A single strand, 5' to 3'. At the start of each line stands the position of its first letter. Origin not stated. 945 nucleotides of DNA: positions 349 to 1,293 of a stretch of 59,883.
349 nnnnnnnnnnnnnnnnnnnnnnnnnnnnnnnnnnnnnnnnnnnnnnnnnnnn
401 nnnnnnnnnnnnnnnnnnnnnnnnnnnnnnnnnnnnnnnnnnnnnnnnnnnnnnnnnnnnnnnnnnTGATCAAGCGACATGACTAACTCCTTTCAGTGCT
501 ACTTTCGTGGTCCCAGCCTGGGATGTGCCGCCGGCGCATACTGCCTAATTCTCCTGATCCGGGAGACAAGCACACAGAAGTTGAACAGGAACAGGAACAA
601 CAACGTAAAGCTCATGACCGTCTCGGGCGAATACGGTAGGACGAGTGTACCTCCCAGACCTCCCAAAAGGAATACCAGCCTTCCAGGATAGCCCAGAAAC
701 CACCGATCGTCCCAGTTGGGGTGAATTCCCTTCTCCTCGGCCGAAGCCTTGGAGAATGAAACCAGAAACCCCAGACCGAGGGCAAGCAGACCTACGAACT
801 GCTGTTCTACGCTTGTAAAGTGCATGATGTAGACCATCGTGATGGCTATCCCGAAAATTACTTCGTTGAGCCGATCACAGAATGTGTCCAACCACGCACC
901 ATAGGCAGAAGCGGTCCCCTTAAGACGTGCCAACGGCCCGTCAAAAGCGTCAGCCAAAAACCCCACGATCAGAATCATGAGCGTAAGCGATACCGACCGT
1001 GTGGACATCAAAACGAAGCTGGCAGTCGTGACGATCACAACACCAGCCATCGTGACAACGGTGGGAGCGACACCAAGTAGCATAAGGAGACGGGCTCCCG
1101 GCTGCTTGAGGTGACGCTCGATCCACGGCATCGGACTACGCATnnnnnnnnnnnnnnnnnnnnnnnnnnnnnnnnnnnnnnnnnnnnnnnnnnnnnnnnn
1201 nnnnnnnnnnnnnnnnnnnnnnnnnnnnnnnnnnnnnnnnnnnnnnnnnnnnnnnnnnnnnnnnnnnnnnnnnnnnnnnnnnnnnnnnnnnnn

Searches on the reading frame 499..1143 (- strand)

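Call 89: search_protein_families(library=pfam, proteins=[window:499-1143:-], max_evalue=0.001)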
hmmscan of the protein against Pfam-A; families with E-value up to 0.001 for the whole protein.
window:499-1143:- (214 aa): 1 family
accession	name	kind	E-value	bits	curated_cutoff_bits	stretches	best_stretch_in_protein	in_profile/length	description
PF01066.26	CDP-OH_P_transf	-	4.3e-10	40.6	22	1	26-130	3-101/152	CDP-alcohol phosphatidyltransferase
